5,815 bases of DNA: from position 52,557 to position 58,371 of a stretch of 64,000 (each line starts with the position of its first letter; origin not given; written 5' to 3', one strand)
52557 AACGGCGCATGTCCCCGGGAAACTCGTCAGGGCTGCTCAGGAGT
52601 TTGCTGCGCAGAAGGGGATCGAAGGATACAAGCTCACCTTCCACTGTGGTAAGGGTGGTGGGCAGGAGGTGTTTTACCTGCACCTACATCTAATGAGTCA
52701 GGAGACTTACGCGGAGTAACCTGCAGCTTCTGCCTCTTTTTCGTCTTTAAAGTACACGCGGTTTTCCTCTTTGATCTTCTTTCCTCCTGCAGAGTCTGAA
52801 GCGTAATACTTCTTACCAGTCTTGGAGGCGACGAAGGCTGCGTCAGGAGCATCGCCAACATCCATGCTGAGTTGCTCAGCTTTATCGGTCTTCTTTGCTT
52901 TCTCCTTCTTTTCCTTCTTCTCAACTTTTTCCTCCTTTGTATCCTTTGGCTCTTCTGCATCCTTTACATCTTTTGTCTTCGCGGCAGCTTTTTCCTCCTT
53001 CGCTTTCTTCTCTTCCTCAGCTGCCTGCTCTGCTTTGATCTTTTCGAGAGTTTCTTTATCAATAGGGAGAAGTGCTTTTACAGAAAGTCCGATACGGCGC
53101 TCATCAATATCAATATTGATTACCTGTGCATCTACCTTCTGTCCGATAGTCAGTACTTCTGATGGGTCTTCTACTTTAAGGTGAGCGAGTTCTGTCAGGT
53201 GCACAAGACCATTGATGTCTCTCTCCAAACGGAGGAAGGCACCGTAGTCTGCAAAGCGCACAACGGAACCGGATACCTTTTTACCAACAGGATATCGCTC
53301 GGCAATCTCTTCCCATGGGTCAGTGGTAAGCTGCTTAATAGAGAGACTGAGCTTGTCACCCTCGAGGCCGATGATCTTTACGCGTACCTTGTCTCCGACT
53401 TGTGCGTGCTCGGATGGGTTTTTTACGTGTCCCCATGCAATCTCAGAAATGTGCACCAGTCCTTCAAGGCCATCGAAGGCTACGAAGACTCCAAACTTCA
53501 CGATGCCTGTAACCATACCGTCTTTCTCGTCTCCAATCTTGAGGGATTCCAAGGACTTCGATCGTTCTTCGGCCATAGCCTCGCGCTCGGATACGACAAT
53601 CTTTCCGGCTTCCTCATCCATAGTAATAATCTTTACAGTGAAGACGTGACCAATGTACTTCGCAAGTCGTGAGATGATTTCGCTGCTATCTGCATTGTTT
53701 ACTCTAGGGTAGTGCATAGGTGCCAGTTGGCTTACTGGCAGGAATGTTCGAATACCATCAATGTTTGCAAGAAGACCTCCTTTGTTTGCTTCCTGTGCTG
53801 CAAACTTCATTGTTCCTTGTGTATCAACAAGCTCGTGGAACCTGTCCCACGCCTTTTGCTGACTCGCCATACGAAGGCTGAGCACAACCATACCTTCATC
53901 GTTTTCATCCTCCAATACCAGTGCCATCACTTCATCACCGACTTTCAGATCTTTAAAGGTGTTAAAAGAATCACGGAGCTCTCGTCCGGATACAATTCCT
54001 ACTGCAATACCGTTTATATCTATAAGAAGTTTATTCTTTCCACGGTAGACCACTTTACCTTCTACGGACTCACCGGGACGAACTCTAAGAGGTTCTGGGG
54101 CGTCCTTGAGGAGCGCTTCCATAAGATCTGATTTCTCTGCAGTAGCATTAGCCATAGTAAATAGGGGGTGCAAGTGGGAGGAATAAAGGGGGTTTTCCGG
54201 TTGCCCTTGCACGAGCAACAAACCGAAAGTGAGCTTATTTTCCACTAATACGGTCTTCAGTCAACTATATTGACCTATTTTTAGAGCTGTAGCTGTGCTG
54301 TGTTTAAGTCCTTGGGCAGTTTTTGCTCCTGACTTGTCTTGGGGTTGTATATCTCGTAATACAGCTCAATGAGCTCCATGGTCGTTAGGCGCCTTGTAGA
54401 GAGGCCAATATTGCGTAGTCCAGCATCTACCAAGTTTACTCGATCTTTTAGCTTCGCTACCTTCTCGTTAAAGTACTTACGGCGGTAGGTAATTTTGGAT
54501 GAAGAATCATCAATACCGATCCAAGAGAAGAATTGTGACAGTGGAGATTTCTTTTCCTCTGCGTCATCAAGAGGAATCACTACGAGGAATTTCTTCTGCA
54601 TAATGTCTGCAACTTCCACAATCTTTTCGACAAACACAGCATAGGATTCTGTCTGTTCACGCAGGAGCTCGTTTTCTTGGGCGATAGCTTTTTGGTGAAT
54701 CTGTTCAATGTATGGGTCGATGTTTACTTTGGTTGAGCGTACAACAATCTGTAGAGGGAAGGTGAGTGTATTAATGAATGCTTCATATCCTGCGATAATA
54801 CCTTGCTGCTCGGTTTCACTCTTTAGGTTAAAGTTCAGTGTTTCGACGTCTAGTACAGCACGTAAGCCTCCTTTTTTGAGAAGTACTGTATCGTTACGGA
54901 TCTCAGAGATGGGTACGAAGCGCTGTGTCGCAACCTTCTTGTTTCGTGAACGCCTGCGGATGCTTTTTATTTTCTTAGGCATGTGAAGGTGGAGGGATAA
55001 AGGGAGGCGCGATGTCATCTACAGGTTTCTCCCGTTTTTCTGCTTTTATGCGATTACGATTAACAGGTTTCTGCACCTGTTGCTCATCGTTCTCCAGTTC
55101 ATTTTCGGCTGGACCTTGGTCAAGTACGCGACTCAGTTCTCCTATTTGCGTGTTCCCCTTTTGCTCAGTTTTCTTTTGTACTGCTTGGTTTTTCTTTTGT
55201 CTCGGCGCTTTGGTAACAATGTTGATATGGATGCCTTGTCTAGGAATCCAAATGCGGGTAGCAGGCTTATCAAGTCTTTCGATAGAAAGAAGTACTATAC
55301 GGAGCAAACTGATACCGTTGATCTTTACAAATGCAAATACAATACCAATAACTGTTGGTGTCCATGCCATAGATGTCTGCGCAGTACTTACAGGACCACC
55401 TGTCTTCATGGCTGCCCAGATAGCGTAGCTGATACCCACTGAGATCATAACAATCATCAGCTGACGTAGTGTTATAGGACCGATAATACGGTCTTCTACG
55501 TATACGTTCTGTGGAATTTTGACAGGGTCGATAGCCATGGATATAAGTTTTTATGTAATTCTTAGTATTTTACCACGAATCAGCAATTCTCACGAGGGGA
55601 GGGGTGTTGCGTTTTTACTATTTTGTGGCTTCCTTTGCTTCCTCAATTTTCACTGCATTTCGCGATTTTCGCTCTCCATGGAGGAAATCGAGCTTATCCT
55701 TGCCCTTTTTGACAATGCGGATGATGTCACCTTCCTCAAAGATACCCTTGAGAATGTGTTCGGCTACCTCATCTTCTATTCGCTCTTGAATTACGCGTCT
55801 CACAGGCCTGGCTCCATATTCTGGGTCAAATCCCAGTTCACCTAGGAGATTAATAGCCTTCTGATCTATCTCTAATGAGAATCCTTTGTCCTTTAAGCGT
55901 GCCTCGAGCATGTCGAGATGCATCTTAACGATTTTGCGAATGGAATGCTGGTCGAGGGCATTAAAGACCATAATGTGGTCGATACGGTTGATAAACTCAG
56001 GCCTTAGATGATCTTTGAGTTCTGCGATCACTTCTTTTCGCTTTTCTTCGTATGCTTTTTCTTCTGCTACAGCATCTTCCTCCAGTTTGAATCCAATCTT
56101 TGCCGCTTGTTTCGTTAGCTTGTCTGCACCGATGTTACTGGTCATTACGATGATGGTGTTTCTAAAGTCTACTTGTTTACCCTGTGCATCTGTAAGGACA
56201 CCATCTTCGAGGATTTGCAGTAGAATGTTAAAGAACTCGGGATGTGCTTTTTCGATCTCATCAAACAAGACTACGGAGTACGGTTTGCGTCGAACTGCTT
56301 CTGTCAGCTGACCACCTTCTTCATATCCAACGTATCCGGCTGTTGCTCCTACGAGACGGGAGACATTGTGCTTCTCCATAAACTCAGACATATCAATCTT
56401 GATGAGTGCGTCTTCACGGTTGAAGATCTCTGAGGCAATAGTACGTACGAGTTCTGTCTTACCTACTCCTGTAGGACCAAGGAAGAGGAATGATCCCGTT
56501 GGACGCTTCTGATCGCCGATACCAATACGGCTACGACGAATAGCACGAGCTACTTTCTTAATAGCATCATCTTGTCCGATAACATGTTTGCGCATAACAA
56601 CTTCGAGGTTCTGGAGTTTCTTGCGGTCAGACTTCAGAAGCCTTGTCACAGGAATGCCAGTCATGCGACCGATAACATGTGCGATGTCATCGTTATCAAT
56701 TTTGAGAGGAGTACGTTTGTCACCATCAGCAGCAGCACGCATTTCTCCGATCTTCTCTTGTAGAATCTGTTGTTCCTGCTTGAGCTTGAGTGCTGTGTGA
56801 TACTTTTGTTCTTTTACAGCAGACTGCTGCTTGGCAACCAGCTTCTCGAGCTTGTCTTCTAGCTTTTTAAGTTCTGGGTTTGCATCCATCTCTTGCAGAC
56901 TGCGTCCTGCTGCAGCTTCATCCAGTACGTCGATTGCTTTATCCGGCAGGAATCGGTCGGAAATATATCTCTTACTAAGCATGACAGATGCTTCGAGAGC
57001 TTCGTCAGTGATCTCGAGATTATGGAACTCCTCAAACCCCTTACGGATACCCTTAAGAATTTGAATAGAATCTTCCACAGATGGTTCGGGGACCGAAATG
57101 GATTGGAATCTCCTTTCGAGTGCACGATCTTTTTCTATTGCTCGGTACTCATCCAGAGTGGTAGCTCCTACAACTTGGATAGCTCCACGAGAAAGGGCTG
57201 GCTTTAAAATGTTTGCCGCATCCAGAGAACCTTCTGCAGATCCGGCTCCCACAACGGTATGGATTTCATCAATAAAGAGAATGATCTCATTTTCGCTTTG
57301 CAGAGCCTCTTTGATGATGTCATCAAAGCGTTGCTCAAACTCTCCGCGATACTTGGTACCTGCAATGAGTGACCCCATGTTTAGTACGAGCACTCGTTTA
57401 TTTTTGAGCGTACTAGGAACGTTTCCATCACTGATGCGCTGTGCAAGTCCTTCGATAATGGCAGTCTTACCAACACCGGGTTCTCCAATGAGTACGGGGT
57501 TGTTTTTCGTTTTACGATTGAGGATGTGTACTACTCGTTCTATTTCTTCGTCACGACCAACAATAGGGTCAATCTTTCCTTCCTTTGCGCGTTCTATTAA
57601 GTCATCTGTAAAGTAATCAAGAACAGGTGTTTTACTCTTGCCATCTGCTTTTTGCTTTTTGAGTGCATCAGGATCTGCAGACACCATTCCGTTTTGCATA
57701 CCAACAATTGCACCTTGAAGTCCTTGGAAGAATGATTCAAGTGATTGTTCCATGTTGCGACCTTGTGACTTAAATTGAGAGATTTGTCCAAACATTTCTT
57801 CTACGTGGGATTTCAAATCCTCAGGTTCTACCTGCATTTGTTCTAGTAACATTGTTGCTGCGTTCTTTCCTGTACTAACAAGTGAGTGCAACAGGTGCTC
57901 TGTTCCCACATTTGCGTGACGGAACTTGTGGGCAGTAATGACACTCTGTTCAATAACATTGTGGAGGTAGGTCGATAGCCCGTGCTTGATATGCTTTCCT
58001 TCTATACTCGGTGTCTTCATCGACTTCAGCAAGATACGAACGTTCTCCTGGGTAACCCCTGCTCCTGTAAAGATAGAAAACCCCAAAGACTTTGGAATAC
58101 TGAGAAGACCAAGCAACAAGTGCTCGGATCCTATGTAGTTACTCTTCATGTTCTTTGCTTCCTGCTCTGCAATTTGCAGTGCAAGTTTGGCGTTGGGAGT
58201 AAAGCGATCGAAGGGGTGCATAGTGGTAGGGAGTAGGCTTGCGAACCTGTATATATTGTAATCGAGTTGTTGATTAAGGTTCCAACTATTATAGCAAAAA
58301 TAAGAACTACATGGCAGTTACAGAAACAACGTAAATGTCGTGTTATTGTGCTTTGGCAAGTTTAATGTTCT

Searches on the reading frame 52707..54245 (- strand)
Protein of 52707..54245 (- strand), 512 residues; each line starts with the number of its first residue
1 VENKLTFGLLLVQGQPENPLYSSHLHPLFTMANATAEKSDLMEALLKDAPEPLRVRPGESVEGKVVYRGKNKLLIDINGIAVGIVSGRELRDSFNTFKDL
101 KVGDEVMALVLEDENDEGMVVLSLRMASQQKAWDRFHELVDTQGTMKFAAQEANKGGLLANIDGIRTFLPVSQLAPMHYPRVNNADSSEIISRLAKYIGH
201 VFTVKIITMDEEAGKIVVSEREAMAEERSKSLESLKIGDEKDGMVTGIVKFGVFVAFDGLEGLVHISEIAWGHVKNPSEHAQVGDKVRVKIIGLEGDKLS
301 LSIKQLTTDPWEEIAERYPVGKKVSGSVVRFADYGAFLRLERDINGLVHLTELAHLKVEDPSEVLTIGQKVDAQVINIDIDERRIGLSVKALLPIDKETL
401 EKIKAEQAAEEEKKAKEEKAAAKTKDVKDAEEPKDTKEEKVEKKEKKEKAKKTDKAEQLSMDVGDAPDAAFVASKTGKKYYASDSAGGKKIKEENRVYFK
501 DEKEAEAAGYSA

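Call 6: search_protein_families(library=ncbifam, proteins=[window:52707-54245:-])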
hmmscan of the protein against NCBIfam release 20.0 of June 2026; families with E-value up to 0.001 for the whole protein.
window:52707-54245:- (512 aa): 33 families (the best 25 are shown)
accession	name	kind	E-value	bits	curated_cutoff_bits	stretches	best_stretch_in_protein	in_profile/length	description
NF004952.0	PRK06299.1-2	equivalog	8.4e-89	298.4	524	1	35-392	26-376/580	30S ribosomal protein S1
NF000907.0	PRK00087.1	equivalog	3.7e-88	296.4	624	1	40-423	285-660/671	bifunctional 4-hydroxy-3-methylbut-2-enyl diphosphate reductase/30S ribosomal protein S1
NF005208.0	PRK06676.1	equivalog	8.7e-83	278.5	368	1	48-416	9-374/391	30S ribosomal protein S1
NF004953.0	PRK06299.1-3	equivalog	1.5e-74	251.4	720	1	36-392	26-371/580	30S ribosomal protein S1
TIGR00717.1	rpsA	equivalog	4.2e-74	249.9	577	1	43-392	4-345/516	30S ribosomal protein S1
NF005911.0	PRK07899.1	equivalog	2.3e-68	231.1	691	1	57-391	35-364/486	30S ribosomal protein S1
NF004955.0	PRK06299.1-5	equivalog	1.5e-64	218.2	878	1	35-399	5-363/566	30S ribosomal protein S1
NF010379.0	PRK13806.1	equivalog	1.3e-63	215.4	648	1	33-391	12-364/491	30S ribosomal protein S1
NF004954.0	PRK06299.1-4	equivalog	2.2e-63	214.3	727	1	43-391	6-348/560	30S ribosomal protein S1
NF004951.0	PRK06299.1-1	equivalog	8.7e-53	179.5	918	1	45-392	8-349/556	30S ribosomal protein S1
NF004956.0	PRK06299.1-6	equivalog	1.7e-51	175.5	711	1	58-394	31-360/554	30S ribosomal protein S1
NF005639.0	PRK07400.1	equivalog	1.7e-45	155.3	460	2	54-315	28-276/318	30S ribosomal protein S1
NF040579.1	S1_dom_CvfD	subfamily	1.3e-41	141.4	117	2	319-411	2-94/113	CvfD/Ygs/GSP13 family RNA-binding post-transcriptional regulator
NF005973.0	PRK08059.1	equivalog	6e-40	136.2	148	2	233-310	3-83/123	S1 domain-containing post-transcriptional regulator GSP13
NF006363.0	PRK08582.1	equivalog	3.9e-35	121.1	171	2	234-310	2-80/140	S1 domain-containing RNA-binding protein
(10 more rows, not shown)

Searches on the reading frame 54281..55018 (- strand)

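Call 52: search_protein_families(library=pfam, proteins=[window:54281-55018:-], max_evalue=0.001)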
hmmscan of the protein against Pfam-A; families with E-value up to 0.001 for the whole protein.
window:54281-55018:- (245 aa): 1 family
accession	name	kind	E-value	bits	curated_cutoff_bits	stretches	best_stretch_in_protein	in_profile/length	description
PF11130.14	TraC_F_IV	-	0.00032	20.3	28.1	0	179-236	133-182/375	TraC protein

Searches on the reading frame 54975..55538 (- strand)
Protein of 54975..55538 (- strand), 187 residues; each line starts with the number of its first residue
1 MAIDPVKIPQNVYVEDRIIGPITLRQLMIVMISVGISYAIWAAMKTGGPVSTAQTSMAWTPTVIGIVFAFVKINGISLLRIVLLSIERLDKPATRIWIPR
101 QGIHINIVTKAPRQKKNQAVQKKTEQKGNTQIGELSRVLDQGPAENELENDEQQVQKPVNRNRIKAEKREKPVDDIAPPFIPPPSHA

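Call 52: search_protein_families(library=pfam, proteins=[window:54975-55538:-], max_evalue=0.001)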
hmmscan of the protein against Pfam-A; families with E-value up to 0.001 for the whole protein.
window:54975-55538:- (187 aa): 1 family
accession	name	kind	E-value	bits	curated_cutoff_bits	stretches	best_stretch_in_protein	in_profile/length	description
PF12666.12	PrgI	-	5.7e-09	36.8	27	1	7-94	1-88/91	PrgI family protein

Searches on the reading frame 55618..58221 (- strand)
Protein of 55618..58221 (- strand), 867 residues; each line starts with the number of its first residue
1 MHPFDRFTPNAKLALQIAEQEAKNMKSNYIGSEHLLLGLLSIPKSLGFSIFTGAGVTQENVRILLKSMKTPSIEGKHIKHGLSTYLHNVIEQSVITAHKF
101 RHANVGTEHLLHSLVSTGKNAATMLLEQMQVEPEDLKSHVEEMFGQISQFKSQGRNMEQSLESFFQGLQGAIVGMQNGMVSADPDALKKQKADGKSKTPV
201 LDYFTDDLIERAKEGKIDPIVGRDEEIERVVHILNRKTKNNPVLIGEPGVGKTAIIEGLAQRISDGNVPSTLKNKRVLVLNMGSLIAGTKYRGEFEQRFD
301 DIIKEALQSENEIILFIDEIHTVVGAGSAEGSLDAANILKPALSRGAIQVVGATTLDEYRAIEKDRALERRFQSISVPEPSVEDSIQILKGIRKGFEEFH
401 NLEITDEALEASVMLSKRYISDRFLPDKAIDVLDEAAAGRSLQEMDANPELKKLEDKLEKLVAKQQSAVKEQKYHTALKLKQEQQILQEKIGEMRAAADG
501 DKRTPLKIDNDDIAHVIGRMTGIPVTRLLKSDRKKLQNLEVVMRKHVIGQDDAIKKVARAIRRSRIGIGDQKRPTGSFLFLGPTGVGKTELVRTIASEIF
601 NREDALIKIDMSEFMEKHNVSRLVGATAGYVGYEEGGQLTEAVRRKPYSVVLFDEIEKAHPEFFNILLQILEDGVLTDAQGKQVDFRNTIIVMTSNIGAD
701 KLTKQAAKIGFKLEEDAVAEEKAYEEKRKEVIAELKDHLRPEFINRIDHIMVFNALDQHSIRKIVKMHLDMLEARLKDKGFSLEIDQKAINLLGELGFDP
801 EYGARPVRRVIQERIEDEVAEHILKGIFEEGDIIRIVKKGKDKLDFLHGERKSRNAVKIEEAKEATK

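Call 6: search_protein_families(library=ncbifam, proteins=[window:55618-58221:-])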
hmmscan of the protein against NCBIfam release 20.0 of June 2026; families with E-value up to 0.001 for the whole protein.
window:55618-58221:- (867 aa): 33 families (the best 25 are shown)
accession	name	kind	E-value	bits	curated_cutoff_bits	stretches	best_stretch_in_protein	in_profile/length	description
TIGR03346.1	chaperone_ClpB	equivalog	4.4e-275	915.3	1232.1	3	455-841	471-848/853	ATP-dependent chaperone ClpB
TIGR02639.1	ClpA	equivalog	1.1e-230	767.7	993.15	1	11-836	5-732/734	ATP-dependent Clp protease ATP-binding subunit ClpA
NF008118.0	PRK10865.1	equivalog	4.2e-228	759.4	1417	2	507-837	530-847/857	ATP-dependent chaperone ClpB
TIGR03345.1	VI_ClpV1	equivalog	1.9e-210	701.3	884.95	2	9-496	3-464/852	type VI secretion system ATPase TssH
NF033607.0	disagg_AAA_ClpG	exception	2.3e-208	694.3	1900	1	190-865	233-903/932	AAA family protein disaggregase ClpG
NF033606.1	heat_AAA_ClpK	exception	1.9e-206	687.9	1900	1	190-863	254-921/949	heat shock survival AAA family ATPase ClpK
NF008263.0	PRK11034.1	equivalog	4e-179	597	1350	2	508-851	421-749/758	ATP-dependent Clp protease ATP-binding subunit ClpA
NF003745.1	PRK05342.1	equivalog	3.5e-12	45.9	359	1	705-818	260-379/418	ATP-dependent Clp protease ATP-binding subunit ClpX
NF009067.0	PRK12402.1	equivalog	1.8e-11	43.6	317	1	212-320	9-112/340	replication factor C small subunit 2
NF003229.0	PRK04195.1-5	equivalog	2.7e-09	36.2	280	1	546-658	18-114/413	replication factor C large subunit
TIGR02928.1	TIGR02928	subfamily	1.9e-08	33.5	181.3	1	217-265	14-66/366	orc1/cdc6 family replication initiation protein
NF005304.0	PRK06835.1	equivalog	2.3e-08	33.5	215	1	557-620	165-228/330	ATP-binding protein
TIGR00382.1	clpX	equivalog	9.7e-08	31.4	370.75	0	535-598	68-140/414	ATP-dependent protease ATP-binding subunit ClpX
TIGR03922.1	T7SS_EccA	equivalog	2.2e-07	29.8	466.65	1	238-327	311-391/557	type VII secretion AAA-ATPase EccA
NF009882.0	PRK13341.1-3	equivalog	2.3e-07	29.3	1197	0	209-366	21-158/734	AAA family ATPase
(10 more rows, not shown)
